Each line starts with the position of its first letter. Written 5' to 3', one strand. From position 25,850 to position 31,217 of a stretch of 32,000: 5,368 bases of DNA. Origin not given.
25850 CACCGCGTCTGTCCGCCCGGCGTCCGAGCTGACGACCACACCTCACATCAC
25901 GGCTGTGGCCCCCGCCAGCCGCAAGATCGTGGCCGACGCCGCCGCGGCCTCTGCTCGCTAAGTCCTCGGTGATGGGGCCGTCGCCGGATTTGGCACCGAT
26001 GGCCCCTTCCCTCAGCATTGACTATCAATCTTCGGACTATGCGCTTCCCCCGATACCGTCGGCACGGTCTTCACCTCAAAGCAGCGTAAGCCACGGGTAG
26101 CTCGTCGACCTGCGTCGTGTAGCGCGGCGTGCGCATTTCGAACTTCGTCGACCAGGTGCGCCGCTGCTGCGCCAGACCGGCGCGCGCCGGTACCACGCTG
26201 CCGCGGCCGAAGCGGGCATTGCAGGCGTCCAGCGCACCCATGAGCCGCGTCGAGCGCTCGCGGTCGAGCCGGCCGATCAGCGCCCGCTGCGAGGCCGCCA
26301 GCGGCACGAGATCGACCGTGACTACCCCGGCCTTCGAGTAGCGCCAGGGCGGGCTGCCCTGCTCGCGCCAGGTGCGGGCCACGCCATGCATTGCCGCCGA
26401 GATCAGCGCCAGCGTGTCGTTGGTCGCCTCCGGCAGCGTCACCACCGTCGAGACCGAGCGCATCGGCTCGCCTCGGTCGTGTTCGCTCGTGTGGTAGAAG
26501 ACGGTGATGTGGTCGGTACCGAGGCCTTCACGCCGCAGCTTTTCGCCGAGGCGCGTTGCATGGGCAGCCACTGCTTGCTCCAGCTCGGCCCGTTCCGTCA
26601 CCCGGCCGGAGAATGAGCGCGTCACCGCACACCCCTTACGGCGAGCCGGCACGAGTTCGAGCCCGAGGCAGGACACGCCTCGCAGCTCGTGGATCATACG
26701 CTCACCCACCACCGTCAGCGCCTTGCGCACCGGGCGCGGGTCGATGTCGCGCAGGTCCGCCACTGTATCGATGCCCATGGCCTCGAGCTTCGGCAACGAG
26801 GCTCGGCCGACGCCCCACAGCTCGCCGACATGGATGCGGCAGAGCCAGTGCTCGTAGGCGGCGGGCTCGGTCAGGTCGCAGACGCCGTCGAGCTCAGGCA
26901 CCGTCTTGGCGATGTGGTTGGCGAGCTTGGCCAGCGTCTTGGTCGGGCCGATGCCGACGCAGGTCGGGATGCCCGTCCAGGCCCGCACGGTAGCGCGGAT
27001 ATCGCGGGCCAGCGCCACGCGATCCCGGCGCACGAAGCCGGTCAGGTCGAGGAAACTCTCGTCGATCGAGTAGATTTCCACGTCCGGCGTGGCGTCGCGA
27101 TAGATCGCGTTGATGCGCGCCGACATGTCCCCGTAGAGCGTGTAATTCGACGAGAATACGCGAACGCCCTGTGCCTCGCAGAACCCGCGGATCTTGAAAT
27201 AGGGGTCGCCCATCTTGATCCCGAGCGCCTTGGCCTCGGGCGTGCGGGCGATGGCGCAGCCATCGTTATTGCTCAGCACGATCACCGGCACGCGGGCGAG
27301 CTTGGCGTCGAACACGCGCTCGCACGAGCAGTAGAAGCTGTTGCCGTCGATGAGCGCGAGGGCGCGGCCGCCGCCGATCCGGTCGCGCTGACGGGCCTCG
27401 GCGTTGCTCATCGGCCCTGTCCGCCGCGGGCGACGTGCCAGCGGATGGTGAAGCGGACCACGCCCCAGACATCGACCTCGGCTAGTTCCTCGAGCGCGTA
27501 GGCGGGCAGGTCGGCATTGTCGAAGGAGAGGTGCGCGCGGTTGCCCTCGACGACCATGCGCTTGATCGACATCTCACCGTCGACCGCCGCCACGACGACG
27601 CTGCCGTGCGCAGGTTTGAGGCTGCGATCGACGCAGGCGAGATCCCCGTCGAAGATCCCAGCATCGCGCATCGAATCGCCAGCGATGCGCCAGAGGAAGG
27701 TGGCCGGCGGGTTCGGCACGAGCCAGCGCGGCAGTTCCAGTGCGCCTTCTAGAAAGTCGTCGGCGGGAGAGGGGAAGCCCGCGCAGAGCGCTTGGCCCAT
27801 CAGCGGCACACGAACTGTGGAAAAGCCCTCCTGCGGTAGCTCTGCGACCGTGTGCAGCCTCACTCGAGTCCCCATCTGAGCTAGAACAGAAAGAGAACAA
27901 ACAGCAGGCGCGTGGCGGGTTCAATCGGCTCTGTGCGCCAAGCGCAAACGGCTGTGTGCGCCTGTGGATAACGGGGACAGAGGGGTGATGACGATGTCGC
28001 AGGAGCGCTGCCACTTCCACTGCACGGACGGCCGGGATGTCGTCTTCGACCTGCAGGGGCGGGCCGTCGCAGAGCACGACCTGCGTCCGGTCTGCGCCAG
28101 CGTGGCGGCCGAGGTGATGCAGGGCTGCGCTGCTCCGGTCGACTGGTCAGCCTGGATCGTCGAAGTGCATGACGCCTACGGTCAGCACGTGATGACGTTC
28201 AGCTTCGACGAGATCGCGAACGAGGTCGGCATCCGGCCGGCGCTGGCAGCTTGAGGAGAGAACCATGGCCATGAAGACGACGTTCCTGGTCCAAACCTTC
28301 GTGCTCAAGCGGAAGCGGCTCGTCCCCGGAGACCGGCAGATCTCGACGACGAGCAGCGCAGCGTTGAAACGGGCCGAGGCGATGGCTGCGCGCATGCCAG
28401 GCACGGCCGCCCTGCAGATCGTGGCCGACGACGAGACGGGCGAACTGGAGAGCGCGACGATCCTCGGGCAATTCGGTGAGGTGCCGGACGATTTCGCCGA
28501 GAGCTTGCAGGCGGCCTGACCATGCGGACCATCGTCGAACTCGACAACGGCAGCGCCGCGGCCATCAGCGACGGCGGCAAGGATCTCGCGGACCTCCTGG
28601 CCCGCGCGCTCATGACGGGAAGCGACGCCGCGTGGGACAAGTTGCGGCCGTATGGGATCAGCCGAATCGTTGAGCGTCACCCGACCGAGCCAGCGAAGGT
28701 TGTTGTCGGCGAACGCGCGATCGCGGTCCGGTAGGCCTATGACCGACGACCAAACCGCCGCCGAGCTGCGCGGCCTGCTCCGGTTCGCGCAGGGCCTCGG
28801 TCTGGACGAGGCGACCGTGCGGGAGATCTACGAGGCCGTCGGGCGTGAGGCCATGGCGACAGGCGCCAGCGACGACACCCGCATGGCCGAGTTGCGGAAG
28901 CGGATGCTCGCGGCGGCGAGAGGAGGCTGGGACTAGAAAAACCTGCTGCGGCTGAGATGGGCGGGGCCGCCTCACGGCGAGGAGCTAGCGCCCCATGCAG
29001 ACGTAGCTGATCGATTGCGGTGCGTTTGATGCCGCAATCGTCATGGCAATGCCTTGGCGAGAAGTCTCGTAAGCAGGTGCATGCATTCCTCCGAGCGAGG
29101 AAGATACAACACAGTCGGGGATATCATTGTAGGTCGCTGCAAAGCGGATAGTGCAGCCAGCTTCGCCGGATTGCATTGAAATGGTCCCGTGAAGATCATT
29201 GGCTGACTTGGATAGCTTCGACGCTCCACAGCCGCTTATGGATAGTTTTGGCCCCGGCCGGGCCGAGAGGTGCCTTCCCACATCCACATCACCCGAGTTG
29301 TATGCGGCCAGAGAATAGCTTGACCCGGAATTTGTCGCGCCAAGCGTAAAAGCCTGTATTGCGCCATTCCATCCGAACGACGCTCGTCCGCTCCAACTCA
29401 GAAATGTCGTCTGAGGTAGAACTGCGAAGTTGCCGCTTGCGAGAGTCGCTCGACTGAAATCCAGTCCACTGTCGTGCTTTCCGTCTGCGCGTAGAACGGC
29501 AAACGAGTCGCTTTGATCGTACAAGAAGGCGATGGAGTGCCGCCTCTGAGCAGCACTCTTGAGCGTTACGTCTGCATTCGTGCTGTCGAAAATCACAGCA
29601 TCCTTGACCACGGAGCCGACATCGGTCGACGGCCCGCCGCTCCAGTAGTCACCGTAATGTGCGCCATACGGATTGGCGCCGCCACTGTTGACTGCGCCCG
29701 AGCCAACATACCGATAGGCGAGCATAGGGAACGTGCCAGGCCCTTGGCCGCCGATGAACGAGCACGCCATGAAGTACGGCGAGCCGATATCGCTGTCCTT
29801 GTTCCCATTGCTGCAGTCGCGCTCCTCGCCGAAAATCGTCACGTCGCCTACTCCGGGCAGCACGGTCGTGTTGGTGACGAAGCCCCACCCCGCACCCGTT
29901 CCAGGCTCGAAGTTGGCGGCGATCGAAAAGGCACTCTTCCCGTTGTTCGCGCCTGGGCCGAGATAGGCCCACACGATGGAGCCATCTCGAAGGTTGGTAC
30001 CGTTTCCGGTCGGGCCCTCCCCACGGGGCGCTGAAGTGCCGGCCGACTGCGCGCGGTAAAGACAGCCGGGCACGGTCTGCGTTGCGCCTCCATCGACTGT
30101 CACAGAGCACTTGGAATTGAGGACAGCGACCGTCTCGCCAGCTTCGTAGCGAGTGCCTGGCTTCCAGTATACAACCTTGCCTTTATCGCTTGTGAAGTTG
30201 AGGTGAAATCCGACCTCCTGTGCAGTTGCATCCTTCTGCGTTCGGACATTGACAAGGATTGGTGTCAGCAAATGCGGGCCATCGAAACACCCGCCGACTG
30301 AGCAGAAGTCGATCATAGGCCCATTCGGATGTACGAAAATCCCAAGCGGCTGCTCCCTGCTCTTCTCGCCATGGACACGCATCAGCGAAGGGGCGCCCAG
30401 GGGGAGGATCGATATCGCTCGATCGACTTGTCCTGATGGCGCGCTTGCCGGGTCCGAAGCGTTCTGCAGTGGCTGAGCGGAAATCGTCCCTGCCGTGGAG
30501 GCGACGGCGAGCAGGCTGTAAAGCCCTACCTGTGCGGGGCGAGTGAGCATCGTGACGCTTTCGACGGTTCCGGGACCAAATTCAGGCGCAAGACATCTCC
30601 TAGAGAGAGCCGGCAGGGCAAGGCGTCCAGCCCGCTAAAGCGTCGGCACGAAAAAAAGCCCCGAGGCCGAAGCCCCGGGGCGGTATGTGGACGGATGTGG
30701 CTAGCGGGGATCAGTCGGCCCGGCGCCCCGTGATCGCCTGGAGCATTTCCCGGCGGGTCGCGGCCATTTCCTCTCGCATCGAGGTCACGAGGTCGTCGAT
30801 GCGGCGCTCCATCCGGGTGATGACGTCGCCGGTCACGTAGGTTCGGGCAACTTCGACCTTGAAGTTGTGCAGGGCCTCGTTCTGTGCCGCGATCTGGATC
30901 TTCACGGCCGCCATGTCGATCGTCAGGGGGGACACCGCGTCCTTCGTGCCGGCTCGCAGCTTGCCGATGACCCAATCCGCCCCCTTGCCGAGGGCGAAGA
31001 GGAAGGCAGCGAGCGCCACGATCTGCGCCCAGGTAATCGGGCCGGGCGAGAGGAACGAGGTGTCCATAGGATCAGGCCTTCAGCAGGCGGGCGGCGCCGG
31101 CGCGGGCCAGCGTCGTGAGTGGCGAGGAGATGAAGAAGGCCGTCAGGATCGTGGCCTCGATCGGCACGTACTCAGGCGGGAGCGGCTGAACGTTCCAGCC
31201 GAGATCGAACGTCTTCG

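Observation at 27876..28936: One LexA box shared by umuDC and a divergent four-gene micro-operon of unplaced small proteins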

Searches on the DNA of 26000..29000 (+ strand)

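Call 9: search_dna_similar(query=window:26000-29000:+, collection=plasmids, mode=near, max_rows=20)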
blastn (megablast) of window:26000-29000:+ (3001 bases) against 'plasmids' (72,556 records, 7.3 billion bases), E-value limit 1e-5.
Records with a match: 11; places in all: 11; records where one place covers at least 80% of the query: 0.
Best place of each record, by identity: 80-90% 3; 60-80% 8.
By first word of the organism name: Methylobacterium 3; Acidiphilium 3; Acidithiobacillus 2; Methylorubrum 1; Paracoccus 1; Hymenobacter 1.
By predicted mobility (MOB-suite, as given by PLSDB): non-mobilizable 7; mobilizable 2; conjugative 2.
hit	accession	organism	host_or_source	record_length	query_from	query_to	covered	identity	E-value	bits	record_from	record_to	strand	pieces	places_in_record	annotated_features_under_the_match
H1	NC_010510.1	Methylobacterium radiotolerans JCM 2831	-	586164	91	1807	57%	80.5%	0e+0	1299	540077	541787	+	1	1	Y-family DNA polymerase | umuD: translesion error-prone DNA polymerase V autoproteolytic subunit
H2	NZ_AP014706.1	Methylobacterium aquaticum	-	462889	109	1369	42%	78.0%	0e+0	763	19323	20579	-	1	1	Y-family DNA polymerase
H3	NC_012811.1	Methylorubrum extorquens AM1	-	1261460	92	1350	42%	72.7%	9e-98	366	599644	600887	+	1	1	none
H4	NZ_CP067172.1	Paracoccus aestuarii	cell culture,isolated from tidal flat ...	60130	919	1371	15%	71.9%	3e-18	102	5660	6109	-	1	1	Y-family DNA polymerase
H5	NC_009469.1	Acidiphilium cryptum JF-5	-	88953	1202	1360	5%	79.1%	2e-19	106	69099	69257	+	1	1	Y-family DNA polymerase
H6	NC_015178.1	Acidiphilium multivorum AIU301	-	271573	1202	1360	5%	79.1%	2e-19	106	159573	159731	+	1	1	Y-family DNA polymerase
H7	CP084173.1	Acidithiobacillus ferrooxidans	cell culture,River sediment polluted by ...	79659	1202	1360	5%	79.1%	2e-19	106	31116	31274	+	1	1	Y-family DNA polymerase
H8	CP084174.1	Acidithiobacillus ferrooxidans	cell culture,River sediment polluted by ...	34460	1202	1360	5%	79.1%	2e-19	106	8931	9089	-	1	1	Y-family DNA polymerase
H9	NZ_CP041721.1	Acidiphilium multivorum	Cell culture,activated sludge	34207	1202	1360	5%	79.1%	2e-19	106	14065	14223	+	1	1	Y-family DNA polymerase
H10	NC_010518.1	Methylobacterium radiotolerans JCM 2831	-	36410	1202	1307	4%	80.7%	1e-11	81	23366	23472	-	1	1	none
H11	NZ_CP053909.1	Hymenobacter sp. BRD128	cell culture,soil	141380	905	977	2%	87.7%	3e-13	86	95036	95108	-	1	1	Y-family DNA polymerase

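Call 11: get_annotated_region(hit=H1, flank=5000)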
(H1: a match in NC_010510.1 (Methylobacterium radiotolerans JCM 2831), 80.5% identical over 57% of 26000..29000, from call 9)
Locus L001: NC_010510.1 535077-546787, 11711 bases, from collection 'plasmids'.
description: Methylobacterium radiotolerans JCM 2831 plasmid pMRAD01, complete sequence
organism: Methylobacterium radiotolerans JCM 2831 (NCBI taxid 426355)
taxonomy: Bacteria; Pseudomonadota; Alphaproteobacteria; Hyphomicrobiales; Methylobacteriaceae; Methylobacterium; Methylobacterium radiotolerans; Methylobacterium radiotolerans JCM 2831
host: -; source: -; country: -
typing (MOB-suite, as given by PLSDB): non-mobilizable; mating-pair formation MPF_T
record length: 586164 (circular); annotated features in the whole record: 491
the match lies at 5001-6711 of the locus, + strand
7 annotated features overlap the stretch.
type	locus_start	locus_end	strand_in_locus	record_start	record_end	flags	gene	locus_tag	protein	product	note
CDS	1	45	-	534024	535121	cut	-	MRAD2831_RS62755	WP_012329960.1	hypothetical protein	-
CDS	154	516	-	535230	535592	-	-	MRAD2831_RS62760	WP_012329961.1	hypothetical protein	-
CDS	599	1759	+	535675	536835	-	-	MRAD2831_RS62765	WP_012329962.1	peptidoglycan-binding domain-containing protein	-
CDS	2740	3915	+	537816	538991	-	-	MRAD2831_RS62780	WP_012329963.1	zinc-dependent alcohol dehydrogenase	-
CDS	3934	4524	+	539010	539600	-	-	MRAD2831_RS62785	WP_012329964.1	hypothetical protein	-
CDS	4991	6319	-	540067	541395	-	-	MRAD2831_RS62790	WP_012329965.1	Y-family DNA polymerase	-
CDS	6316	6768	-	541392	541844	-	umuD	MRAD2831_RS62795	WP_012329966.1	translesion error-prone DNA polymerase V autoproteolytic subunit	-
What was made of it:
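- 26071..27411 (-): umuC (Y-family polymerase, Pol V catalytic subunit), 446 aa; overlaps umuD by 4 nt. 80% DNA identity to the annotated umuDC of M. radiotolerans pMRAD01 (calls 9, 11).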

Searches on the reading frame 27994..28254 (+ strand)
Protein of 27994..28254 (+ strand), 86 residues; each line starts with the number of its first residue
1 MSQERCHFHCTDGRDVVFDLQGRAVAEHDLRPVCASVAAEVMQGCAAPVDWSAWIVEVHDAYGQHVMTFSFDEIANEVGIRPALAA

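Call 3: search_protein_families(library=pfam, proteins=[window:27994-28254:+], max_evalue=1)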
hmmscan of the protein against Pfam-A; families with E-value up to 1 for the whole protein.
window:27994-28254:+ (86 aa): 1 family
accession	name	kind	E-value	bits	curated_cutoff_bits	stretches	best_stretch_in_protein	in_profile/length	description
PF21834.1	DUF6894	-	1.3e-06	28.9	24.1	1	5-71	1-68/69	Domain of unknown function (DUF6894)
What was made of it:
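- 27994..28254 (+): ORF1, 86 aa, DUF6894 protein. Pfam PF21834, 28.9 bits against a 24.1-bit cut-off (call 3).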

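Call 4: search_protein_families(library=ncbifam, proteins=[window:27994-28254:+], max_evalue=1)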
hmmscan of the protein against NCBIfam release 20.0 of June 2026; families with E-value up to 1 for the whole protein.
window:27994-28254:+ (86 aa): 1 family
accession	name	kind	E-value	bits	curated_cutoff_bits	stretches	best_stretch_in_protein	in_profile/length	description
NF041262.1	colicin_Z_Cterm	domain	0.062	13.6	50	1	45-76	2-32/87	colicin Z C-terminal domain-related protein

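Call 52: search_protein_families(library=phrogs, proteins=[window:27994-28254:+], max_evalue=0.01)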
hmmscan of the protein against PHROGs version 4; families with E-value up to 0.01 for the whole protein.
window:27994-28254:+ (86 aa): 0 families

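Call 101: search_protein_families(library=padloc, proteins=[window:27994-28254:+], max_evalue=0.01)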
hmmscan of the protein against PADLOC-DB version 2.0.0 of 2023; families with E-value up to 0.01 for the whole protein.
window:27994-28254:+ (86 aa): 0 families

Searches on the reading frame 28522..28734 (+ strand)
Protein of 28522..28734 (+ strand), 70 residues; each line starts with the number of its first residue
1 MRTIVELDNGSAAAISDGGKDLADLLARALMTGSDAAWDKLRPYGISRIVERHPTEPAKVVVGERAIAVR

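Call 3: search_protein_families(library=pfam, proteins=[window:28522-28734:+], max_evalue=1)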
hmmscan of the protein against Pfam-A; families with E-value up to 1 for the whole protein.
window:28522-28734:+ (70 aa): 0 families

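Call 4: search_protein_families(library=ncbifam, proteins=[window:28522-28734:+], max_evalue=1)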
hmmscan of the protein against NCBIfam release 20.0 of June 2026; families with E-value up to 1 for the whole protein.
window:28522-28734:+ (70 aa): 0 families

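Call 41: find_homologous_proteins(query=window:28522-28734:+, max_evalue=0.01)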
Query window:28522-28734:+ (70 aa): 75 proteins with E <= 0.01 among 80 candidates.
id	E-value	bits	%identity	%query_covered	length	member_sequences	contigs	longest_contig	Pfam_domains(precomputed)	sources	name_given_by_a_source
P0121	2.2e-34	134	95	84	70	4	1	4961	-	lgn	-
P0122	2.3e-34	134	91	100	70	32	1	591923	-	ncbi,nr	ncbi:hypothetical protein ASF56_04500 [Methylobacterium sp. Leaf122]|nr:hypothetical protein [Methyl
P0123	4.3e-33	130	89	100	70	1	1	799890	-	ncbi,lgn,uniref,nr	ncbi:hypothetical protein [Methylorubrum populi]|uniref:Uncharacterized protein n=1 Tax=Methylorubru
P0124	4.9e-33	129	89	100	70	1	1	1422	-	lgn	-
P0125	6.5e-33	129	91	100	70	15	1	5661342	-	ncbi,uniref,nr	ncbi:hypothetical protein [Methylorubrum extorquens]|uniref:hypothetical protein n=1 Tax=Methylorubr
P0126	9.1e-33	129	90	100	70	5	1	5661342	-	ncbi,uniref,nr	ncbi:hypothetical protein [Methylorubrum extorquens]|uniref:hypothetical protein n=1 Tax=Methylorubr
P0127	1.1e-32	128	87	100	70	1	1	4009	-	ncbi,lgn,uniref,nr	ncbi:hypothetical protein [Methylobacterium sp. B4]|uniref:hypothetical protein n=1 Tax=Methylobacte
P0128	1.3e-32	128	91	100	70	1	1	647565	-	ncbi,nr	ncbi:hypothetical protein FHR71_000875 [Methylobacterium sp. RAS18]|nr:hypothetical protein [Methylo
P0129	3.0e-32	127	89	100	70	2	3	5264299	-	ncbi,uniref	ncbi:hypothetical protein MPAR168_00305 [Methylorubrum populi]|uniref:Uncharacterized protein n=1 Ta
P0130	1.9e-31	124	87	100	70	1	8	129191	-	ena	-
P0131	2.5e-31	124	87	100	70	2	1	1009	-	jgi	jgi:hypothetical protein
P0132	3.4e-31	124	86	100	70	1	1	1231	-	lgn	-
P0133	5.0e-31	123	87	100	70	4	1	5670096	-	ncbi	ncbi:hypothetical protein [Methylorubrum extorquens]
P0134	5.4e-31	123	86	99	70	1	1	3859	-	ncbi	ncbi:hypothetical protein [Methylorubrum extorquens]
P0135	1.0e-30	122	89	100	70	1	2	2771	-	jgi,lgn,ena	-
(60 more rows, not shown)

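Call 52: search_protein_families(library=phrogs, proteins=[window:28522-28734:+], max_evalue=0.01)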
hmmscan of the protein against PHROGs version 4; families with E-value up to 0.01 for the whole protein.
window:28522-28734:+ (70 aa): 0 families

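Call 101: search_protein_families(library=padloc, proteins=[window:28522-28734:+], max_evalue=0.01)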
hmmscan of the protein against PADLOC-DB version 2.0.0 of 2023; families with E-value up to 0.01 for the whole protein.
window:28522-28734:+ (70 aa): 0 families

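Call 105: predict_structure(alignment_id=A6)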
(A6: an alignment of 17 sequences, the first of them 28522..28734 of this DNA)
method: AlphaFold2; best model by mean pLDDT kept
length: 70 residues; sequences in the alignment: 17
mean_pLDDT: 68.9   pTM: 0.52
mean pLDDT of the five models: 68.9, 67.3, 67.1, 65.9, 61.1
residues with pLDDT >= 90: 0; 70-90: 36; 50-70: 32; < 50: 2
segments of 3 or more residues with pLDDT < 50: none
pLDDT, mean of each block of 10 residues (from residue 1): 61 73 81 80 74 55 58
secondary structure, 60 per line:
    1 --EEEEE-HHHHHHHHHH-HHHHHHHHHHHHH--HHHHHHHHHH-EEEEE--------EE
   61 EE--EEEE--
elements in order: E3-7 H9-18 H20-32 H35-44 E46-50 E59-62 E65-68

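Call 108: fold_search(model_id=the predicted structure, library=pdb)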
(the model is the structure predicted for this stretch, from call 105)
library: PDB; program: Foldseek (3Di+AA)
matches with E <= 10: 23; with E <= 0.001: 0
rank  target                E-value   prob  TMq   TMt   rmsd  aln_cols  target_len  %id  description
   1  3viu                  5.1e+00  0.01  0.19  0.05   9.6        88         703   11  Crystal structure of PurL from thermus thermophilus (released 2012-01-18)
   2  8d08_A                6.6e+00  0.09  0.33  0.35   4.3        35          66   14  Hallucinated C4 protein assembly HALC4_135 (released 2022-09-28)
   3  4e4e_A                7.1e+00  0.06  0.30  0.12   4.3        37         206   32  Crystal Structure of the Y34F mutant of Saccharomyces cerevisiae Manganese Superoxide Dismutase (released 2012-08-22)
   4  5vcu_A                7.1e+00  0.02  0.24  0.10   9.8        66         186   14  Crystal structure of ras-related c3 botulinum toxin substrate 1 isoform x2 from Naegleria fowleri in complex with GDP (released 2017-05-03)
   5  4y7o_D                7.1e+00  0.01  0.29  0.19  13.7       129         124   12  T6SS protein TssM C-terminal domain (869-1107) from EAEC (released 2015-08-05)
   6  6lyl                  7.1e+00  0.01  0.23  0.03   8.5        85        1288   14  Crystal structure of S1052D mutant of Formylglycinamidine synthetase (released 2021-02-17)
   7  4e4e_B                7.6e+00  0.05  0.30  0.12   4.3        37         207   32  Crystal Structure of the Y34F mutant of Saccharomyces cerevisiae Manganese Superoxide Dismutase (released 2012-08-22)
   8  8bvj_Q                8.1e+00  0.03  0.25  0.08   3.4        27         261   22  Hfq-Crc-estA translation repression complex (released 2023-01-25)
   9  7f2p_b                8.1e+00  0.03  0.27  0.08   9.0        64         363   14  The head structure of Helicobacter pylori bacteriophage KHP40 (released 2021-10-27)
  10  6c04_D                8.1e+00  0.01  0.23  0.03  10.7        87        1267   13  Mtb RNAP Holo/RbpA/double fork DNA -closed clamp (released 2018-03-28)
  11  1oq3_MODEL_1_A        8.7e+00  0.02  0.21  0.20   2.7        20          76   20  A core mutation affecting the folding properties of a soluble domain of the ATPase protein CopA from Bacillus  (released 2003-09-16)
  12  4e4e_C                9.3e+00  0.05  0.30  0.12   4.3        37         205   32  Crystal Structure of the Y34F mutant of Saccharomyces cerevisiae Manganese Superoxide Dismutase (released 2012-08-22)
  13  3lsu_A                9.3e+00  0.05  0.30  0.12   4.2        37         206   32  Crystal Structure of SOD2 from Saccharomyces cerevisiae (released 2011-02-23)
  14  4e4e_D                9.3e+00  0.04  0.30  0.12   4.3        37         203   32  Crystal Structure of the Y34F mutant of Saccharomyces cerevisiae Manganese Superoxide Dismutase (released 2012-08-22)
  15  4f6e_B                9.3e+00  0.04  0.29  0.12   4.3        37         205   32  Crystal Structure of the K182R, A183P mutant manganese superoxide dismutase from Sacchromyces cerevisiae (released 2013-06-12)
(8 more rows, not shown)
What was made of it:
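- Tried and rejected: The ORF3 model (pLDDT 69) gave nothing (call 108).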

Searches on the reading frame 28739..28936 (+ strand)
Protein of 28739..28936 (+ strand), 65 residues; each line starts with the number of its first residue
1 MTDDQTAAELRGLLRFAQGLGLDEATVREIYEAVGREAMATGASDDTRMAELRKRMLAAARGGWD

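Call 3: search_protein_families(library=pfam, proteins=[window:28739-28936:+], max_evalue=1)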
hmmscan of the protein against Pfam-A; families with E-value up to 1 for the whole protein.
window:28739-28936:+ (65 aa): 2 families
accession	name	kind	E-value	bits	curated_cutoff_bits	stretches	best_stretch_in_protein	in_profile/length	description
PF01817.26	CM_2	-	0.089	13.5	27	1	8-36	45-73/80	Chorismate mutase type II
PF04325.18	DUF465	-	0.14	12.7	25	1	37-58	17-39/48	Protein of unknown function (DUF465)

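Call 4: search_protein_families(library=ncbifam, proteins=[window:28739-28936:+], max_evalue=1)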
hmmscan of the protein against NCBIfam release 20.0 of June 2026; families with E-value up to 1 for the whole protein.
window:28739-28936:+ (65 aa): 0 families

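Call 52: search_protein_families(library=phrogs, proteins=[window:28739-28936:+], max_evalue=0.01)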
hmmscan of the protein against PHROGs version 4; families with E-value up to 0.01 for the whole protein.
window:28739-28936:+ (65 aa): 0 families

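Call 101: search_protein_families(library=padloc, proteins=[window:28739-28936:+], max_evalue=0.01)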
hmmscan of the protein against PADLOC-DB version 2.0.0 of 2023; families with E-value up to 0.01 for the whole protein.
window:28739-28936:+ (65 aa): 1 family
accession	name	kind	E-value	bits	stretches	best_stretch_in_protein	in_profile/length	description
PDLC05028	PDC-S48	-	0.0061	13.1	1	7-61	260-314/512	-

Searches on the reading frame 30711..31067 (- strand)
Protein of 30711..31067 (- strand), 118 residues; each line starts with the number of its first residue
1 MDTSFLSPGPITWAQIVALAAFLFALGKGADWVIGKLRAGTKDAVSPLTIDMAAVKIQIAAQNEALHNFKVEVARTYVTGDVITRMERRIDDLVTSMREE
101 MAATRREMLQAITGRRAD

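Call 39: search_protein_families(library=pfam, proteins=[window:30711-31067:-], max_evalue=1)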
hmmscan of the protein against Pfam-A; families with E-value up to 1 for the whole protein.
window:30711-31067:- (118 aa): 2 families
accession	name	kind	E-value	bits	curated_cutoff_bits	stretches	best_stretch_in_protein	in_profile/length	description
PF02583.22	Trns_repr_metal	-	0.085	13.7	22.8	1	54-97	31-76/78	Metal-sensitive transcriptional repressor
PF05278.17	PEARLI-4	-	0.1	12.7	29.9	1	45-109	119-182/234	Arabidopsis phospholipase-like protein (PEARLI 4)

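Call 52: search_protein_families(library=phrogs, proteins=[window:30711-31067:-], max_evalue=0.01)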
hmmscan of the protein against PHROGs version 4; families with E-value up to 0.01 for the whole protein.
window:30711-31067:- (118 aa): 2 families
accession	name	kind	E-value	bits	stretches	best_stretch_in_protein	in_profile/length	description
phrog_1009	-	unknown function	0.00013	23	1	11-91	6-79/103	-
phrog_29007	-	unknown function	0.00068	21.1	1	56-97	46-87/99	-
